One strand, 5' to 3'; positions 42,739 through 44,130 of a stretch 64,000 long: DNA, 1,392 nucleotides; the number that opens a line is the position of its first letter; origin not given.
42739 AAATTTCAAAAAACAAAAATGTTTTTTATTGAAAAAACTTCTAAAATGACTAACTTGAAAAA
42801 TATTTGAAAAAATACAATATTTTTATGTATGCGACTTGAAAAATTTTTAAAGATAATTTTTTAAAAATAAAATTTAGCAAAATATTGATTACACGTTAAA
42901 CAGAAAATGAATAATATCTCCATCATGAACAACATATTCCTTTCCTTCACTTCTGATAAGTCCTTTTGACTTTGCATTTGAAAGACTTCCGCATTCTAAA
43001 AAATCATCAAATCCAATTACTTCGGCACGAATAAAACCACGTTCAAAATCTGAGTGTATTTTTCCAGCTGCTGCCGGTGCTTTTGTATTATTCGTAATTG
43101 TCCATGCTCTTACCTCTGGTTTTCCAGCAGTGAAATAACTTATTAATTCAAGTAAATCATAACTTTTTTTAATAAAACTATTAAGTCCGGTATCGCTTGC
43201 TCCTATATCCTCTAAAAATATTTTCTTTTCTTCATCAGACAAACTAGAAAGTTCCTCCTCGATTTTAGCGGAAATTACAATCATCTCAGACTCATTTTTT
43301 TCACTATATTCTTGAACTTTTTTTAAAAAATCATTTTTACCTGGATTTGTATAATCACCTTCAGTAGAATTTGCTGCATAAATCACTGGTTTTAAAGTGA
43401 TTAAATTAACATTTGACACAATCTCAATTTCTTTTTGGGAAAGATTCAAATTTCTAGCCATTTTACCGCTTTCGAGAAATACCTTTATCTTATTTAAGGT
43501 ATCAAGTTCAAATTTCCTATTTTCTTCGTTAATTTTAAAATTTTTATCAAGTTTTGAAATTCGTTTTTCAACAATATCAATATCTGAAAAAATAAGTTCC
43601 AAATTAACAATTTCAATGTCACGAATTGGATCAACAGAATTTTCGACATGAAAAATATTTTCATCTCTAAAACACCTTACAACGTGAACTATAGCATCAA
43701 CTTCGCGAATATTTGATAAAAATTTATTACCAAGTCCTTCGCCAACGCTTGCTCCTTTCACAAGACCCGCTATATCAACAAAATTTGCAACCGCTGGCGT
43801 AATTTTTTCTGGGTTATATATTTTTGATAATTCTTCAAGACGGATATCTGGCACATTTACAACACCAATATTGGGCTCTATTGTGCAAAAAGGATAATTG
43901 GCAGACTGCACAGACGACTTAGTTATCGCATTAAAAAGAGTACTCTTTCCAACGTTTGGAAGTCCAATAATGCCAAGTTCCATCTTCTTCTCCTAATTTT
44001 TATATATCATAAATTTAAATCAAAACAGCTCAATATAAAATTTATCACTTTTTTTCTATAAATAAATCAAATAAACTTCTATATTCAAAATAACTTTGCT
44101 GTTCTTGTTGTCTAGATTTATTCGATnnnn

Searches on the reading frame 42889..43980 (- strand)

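Call 52: search_protein_families(library=pfam, proteins=[window:42889-43980:-], max_evalue=0.00001)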
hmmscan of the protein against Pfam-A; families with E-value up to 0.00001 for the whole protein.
window:42889-43980:- (363 aa): 3 families
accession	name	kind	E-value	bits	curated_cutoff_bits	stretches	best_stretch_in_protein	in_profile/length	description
PF06071.19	YchF-GTPase_C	-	3.2e-38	130.2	27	1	279-362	1-84/84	Protein of unknown function (DUF933)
PF01926.29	MMR_HSR1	-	6.2e-22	78.3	21.9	1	2-112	2-92/113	50S ribosome-binding GTPase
PF02421.24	FeoB_N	-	7e-09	35.8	27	1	4-55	5-58/156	Ferrous iron transport protein B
